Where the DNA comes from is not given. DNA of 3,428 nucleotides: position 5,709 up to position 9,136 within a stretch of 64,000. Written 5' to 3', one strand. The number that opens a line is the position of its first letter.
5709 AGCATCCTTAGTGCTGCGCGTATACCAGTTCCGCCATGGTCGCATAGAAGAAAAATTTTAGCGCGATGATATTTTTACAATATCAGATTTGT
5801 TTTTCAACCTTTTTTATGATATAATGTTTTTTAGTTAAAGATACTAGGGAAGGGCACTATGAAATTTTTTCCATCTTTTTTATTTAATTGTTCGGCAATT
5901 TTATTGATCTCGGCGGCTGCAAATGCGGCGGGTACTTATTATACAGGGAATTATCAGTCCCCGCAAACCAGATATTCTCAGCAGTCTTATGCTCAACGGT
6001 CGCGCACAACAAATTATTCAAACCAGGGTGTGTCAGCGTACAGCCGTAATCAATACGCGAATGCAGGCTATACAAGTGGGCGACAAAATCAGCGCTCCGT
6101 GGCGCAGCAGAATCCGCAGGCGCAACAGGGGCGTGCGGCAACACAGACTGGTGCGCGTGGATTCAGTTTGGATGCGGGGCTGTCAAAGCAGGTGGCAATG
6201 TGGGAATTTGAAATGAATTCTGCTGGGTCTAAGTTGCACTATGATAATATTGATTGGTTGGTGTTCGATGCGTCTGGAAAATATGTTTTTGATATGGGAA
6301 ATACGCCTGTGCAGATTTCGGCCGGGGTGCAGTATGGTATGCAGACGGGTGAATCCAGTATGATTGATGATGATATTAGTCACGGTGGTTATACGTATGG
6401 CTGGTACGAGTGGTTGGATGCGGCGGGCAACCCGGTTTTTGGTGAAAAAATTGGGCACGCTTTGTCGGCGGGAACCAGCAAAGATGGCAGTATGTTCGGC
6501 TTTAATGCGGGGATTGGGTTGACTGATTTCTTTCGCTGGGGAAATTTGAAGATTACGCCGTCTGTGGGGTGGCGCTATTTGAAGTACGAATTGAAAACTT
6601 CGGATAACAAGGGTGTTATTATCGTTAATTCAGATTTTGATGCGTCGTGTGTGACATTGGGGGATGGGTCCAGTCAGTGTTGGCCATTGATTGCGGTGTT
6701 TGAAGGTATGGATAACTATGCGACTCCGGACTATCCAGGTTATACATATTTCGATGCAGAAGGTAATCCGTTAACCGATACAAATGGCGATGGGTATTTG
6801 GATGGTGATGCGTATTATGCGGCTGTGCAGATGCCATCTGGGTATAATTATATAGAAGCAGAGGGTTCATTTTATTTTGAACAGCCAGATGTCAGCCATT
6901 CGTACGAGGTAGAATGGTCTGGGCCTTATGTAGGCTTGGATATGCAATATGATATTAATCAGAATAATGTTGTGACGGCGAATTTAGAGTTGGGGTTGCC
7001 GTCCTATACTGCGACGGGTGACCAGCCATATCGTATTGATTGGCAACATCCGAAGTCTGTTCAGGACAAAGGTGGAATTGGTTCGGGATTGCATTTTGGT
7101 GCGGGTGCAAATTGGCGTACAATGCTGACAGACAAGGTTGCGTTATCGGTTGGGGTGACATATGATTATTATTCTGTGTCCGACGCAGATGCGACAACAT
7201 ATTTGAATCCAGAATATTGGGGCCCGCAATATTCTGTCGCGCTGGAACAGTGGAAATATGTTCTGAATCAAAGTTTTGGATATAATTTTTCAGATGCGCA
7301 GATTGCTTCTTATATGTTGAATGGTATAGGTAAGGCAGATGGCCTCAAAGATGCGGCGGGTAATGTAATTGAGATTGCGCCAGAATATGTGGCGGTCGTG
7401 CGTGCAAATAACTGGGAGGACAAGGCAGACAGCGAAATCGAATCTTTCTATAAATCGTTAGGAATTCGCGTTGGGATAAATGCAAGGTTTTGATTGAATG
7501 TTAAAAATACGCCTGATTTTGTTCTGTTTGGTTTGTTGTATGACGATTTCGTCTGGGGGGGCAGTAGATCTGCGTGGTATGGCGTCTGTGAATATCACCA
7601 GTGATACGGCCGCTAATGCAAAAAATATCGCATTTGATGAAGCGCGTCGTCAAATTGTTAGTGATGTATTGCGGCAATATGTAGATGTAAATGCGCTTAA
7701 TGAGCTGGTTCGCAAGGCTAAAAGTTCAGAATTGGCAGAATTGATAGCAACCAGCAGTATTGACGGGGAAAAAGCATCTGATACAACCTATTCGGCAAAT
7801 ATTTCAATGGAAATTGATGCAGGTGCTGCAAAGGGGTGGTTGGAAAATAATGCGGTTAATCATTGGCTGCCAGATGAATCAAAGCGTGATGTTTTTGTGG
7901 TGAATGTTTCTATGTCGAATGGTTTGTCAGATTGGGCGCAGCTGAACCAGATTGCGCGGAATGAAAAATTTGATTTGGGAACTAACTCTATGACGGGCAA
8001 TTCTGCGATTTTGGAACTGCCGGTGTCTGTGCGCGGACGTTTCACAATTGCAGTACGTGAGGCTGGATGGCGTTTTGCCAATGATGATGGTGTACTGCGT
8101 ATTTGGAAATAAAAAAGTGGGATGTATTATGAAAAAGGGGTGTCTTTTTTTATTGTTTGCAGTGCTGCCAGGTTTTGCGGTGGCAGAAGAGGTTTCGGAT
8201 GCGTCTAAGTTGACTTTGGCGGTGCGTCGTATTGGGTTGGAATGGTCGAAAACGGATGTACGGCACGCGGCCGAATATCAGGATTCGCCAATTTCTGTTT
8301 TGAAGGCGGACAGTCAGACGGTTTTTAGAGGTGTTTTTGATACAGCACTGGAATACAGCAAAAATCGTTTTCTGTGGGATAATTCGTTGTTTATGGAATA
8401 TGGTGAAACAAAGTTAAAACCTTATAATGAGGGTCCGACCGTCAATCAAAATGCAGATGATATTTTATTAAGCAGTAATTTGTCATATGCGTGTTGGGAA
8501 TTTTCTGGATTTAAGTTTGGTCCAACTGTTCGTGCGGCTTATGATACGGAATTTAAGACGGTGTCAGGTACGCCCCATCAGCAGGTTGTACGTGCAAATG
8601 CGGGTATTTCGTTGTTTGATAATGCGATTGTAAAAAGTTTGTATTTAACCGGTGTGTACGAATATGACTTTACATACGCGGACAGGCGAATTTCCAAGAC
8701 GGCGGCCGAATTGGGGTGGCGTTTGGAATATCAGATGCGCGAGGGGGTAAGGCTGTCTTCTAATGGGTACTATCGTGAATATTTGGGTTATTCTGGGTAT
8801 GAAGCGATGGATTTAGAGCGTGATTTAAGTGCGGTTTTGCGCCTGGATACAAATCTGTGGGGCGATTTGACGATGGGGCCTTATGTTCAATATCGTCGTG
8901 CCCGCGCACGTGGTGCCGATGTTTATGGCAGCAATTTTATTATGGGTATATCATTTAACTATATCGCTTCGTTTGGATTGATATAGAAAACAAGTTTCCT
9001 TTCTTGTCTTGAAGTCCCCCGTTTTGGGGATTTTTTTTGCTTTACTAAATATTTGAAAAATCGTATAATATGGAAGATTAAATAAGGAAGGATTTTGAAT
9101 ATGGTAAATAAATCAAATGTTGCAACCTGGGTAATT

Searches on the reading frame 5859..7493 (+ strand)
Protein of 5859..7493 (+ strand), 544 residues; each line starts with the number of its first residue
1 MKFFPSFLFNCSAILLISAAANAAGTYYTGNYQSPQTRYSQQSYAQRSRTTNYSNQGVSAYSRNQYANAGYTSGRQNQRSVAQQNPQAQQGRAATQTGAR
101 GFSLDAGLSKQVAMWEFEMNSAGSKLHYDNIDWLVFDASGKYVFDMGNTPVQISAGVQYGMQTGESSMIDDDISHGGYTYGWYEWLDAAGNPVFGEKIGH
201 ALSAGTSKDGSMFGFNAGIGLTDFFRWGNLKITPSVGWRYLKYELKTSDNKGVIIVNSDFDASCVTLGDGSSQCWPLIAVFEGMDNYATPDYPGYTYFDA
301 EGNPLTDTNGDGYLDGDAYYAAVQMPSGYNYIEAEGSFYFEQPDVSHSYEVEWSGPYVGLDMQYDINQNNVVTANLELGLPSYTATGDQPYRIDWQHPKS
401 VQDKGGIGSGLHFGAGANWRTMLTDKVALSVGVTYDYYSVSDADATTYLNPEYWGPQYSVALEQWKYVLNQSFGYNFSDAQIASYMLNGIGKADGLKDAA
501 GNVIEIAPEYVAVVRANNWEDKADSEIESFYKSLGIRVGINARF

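Call 4: search_protein_families(library=pfam, proteins=[window:5859-7493:+], max_evalue=1)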
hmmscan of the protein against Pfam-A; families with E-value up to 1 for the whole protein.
window:5859-7493:+ (544 aa): 2 families
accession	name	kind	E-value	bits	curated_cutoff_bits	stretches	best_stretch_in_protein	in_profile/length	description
PF17251.8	Pom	-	2.3e-13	50.5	22.4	1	207-441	92-246/285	Protochlamydia outer membrane protein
PF12273.13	RCR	-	0.09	14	27.8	1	26-95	34-101/117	Chitin synthesis regulation, resistance to Congo red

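Call 11: search_protein_families(library=ncbifam, proteins=[window:5859-7493:+], max_evalue=0.1)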
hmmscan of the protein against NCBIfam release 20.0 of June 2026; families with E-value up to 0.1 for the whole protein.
window:5859-7493:+ (544 aa): 0 families

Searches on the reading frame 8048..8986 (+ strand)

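Call 24: search_protein_families(library=pfam, proteins=[window:8048-8986:+], max_evalue=0.001)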
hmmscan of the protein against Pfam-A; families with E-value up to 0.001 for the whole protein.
window:8048-8986:+ (312 aa): 1 family
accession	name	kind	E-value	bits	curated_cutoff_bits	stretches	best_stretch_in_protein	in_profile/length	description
PF11276.14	DUF3078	-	5.1e-06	27.2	25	1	92-151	18-74/92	Protein of unknown function (DUF3078)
